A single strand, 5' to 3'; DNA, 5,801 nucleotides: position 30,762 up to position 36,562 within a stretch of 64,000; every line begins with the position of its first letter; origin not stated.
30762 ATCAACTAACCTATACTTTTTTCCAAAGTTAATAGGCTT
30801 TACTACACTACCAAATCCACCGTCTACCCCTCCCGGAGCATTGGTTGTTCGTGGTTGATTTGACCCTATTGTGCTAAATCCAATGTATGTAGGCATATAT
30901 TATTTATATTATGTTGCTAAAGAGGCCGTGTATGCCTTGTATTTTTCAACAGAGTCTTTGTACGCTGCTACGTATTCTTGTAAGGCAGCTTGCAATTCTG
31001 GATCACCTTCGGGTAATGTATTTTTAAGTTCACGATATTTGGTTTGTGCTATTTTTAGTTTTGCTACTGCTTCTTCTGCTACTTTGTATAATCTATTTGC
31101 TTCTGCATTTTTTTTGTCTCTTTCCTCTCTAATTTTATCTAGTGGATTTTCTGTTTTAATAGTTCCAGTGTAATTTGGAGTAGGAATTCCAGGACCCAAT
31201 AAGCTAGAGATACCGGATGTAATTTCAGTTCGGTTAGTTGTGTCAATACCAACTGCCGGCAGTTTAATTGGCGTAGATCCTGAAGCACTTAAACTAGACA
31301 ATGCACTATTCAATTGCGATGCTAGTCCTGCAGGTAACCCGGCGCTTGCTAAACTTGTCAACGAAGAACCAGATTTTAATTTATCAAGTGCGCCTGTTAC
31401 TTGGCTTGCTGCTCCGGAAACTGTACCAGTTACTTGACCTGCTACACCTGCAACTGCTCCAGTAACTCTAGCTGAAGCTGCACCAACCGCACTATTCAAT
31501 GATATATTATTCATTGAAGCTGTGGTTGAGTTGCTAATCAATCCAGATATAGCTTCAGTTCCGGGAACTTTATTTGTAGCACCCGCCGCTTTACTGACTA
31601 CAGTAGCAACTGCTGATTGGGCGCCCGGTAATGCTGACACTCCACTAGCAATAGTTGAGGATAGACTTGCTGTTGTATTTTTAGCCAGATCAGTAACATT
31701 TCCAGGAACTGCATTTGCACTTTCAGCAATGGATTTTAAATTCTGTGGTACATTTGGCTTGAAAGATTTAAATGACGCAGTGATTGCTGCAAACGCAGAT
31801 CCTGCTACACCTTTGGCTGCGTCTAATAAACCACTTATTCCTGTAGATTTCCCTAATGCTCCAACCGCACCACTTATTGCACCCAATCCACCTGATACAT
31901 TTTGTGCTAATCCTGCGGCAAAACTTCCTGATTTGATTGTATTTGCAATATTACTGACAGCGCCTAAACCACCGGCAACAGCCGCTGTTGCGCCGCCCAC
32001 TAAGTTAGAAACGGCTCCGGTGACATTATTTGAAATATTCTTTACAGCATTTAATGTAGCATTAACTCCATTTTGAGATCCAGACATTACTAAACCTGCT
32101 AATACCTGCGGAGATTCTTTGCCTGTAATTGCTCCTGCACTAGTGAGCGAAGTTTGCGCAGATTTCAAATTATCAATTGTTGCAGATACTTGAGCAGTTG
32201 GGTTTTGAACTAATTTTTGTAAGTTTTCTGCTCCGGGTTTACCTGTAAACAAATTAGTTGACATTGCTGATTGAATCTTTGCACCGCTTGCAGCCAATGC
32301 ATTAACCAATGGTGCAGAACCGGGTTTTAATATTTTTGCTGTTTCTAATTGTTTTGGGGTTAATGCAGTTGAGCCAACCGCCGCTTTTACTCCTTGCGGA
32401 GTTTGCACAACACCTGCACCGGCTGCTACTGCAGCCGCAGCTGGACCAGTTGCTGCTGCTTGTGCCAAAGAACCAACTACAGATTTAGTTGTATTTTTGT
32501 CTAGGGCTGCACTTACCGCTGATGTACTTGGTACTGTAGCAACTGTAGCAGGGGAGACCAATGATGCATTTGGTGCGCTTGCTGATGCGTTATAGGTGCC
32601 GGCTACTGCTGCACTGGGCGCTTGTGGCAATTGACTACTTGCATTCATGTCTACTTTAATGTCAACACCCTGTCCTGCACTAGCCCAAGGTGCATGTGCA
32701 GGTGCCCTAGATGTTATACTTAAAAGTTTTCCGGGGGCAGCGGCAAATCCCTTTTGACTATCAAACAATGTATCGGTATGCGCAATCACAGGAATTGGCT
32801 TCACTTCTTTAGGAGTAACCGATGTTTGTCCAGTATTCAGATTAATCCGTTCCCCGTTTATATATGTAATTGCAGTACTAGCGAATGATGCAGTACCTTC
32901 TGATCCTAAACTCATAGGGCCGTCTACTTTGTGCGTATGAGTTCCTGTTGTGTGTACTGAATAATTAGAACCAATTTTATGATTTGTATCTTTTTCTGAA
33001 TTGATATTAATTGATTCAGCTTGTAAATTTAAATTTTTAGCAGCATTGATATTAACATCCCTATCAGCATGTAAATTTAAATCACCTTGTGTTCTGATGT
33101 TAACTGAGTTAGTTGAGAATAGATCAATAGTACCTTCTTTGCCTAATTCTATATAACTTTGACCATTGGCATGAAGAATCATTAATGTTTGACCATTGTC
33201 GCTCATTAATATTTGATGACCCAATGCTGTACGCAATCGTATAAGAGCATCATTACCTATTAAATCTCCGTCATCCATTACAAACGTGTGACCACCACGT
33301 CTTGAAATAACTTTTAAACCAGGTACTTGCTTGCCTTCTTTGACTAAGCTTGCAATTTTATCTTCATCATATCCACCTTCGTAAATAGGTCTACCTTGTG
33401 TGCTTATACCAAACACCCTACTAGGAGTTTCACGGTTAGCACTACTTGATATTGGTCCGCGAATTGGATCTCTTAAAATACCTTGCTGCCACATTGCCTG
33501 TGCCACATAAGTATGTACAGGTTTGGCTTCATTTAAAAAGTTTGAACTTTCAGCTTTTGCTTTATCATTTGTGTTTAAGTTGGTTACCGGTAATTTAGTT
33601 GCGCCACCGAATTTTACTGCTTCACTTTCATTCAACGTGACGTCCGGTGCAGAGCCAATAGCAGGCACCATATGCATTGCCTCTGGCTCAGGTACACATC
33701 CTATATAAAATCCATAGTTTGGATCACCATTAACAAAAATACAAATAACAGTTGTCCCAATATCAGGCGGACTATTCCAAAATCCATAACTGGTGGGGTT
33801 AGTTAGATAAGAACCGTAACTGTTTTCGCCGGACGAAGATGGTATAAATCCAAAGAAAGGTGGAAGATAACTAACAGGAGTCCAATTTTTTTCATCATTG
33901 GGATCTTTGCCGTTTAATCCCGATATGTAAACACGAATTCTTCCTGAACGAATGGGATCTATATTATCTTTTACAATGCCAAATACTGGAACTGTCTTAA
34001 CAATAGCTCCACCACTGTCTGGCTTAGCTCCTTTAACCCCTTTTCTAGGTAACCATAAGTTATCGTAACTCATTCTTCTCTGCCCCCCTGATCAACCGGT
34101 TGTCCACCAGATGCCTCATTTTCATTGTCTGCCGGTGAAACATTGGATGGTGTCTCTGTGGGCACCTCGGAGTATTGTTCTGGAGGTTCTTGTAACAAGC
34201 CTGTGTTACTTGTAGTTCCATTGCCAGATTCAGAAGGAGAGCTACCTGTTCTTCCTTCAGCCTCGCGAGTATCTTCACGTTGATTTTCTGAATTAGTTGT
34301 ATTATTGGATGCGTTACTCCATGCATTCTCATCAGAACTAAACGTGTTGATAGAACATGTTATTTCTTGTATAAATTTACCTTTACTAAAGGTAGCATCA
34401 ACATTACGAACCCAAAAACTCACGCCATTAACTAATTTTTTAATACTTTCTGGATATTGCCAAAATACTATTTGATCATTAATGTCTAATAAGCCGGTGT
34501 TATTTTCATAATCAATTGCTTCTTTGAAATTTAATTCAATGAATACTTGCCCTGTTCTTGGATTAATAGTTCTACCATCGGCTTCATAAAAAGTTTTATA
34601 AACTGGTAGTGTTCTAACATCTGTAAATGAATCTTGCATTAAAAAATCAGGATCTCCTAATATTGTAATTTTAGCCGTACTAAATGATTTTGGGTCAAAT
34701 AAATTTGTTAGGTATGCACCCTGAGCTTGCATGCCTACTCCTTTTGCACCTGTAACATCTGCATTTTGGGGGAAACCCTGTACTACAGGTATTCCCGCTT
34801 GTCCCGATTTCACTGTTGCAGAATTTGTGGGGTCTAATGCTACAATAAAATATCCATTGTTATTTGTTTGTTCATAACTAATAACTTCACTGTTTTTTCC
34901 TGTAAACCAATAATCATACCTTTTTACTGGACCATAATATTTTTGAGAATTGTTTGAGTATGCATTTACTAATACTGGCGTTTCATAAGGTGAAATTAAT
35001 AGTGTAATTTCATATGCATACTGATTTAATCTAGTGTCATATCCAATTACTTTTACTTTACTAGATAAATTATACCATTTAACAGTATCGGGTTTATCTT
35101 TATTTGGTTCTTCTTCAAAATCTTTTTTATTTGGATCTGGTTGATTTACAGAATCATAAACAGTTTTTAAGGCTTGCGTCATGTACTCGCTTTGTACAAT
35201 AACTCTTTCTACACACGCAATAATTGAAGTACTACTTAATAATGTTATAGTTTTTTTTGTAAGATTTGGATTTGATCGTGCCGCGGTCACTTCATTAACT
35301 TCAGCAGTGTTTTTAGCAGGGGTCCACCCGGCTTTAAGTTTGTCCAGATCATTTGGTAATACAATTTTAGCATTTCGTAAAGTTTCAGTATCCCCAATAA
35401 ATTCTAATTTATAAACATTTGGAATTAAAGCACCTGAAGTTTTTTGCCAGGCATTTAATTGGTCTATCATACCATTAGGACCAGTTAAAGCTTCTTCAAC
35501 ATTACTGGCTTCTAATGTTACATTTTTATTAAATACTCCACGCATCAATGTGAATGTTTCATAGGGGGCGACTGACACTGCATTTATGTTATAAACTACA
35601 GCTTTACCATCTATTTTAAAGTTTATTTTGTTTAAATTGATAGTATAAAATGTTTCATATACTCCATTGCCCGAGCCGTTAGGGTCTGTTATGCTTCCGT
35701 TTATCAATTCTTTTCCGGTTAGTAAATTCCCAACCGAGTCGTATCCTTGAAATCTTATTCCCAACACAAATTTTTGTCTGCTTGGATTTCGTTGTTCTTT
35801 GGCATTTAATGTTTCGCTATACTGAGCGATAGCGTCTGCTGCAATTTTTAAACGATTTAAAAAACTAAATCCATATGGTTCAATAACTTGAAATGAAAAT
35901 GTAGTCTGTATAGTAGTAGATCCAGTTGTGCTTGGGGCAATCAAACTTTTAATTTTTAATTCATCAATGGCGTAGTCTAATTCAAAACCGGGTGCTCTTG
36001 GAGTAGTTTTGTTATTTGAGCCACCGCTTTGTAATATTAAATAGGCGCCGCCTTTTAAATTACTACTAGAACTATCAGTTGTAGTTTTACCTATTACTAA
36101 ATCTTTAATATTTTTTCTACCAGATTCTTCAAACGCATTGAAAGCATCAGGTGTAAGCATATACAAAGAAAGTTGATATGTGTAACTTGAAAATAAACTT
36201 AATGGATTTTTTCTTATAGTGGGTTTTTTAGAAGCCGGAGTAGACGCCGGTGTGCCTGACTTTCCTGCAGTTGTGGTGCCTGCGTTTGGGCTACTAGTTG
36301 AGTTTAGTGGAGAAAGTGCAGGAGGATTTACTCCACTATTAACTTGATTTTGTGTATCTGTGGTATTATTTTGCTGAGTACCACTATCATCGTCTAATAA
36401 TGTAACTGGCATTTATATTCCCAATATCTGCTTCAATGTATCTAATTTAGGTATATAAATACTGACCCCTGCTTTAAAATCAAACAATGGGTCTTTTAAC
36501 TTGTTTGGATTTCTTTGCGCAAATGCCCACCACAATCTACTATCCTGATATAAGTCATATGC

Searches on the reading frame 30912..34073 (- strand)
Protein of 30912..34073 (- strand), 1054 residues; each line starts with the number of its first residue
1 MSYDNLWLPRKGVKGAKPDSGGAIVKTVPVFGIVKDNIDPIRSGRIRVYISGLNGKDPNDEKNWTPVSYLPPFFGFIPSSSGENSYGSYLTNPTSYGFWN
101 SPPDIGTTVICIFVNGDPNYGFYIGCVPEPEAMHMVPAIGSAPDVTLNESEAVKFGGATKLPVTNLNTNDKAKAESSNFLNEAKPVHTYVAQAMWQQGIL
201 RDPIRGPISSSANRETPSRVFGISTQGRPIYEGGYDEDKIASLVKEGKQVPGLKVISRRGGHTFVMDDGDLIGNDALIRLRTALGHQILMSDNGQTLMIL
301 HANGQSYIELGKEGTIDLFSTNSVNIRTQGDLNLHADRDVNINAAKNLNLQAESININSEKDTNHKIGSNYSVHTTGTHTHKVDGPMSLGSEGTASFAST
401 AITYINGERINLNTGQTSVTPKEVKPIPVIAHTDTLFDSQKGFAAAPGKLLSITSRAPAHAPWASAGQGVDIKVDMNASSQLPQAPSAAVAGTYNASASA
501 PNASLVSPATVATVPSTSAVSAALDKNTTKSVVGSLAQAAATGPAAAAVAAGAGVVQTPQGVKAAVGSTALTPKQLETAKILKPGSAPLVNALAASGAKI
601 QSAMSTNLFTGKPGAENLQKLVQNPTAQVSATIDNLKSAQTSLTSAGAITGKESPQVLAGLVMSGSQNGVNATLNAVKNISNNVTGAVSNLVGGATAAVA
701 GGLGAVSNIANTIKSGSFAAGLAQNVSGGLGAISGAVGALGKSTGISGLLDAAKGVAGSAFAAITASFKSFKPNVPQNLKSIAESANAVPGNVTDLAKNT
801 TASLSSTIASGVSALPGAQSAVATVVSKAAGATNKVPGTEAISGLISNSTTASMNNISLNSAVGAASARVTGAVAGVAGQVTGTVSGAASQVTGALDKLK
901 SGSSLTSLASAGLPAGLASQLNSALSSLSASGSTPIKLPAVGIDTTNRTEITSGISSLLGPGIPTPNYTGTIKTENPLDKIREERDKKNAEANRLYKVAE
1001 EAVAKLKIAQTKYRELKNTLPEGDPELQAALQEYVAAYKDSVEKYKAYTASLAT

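Call 98: search_protein_families(library=phrogs, proteins=[window:30912-34073:-], max_evalue=0.001)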
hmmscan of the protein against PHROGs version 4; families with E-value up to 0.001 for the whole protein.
window:30912-34073:- (1054 aa): 3 families
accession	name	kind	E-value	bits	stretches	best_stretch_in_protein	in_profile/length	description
phrog_13211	-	tail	1.6e-39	136.7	1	31-354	23-326/887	baseplate hub subunit and tail lysozyme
phrog_3363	-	unknown function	0.00059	20.3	1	304-363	77-137/233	-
phrog_430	-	tail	0.0008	18.9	0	31-129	22-107/868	baseplate hub subunit and tail lysozyme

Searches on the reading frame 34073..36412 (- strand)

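Call 98: search_protein_families(library=phrogs, proteins=[window:34073-36412:-], max_evalue=0.001)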
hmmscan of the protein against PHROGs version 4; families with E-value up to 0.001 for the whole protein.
window:34073-36412:- (780 aa): 1 family
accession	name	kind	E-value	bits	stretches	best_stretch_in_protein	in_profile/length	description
phrog_11190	-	head and packaging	6.5e-13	48.8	2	147-526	132-472/753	virion structural protein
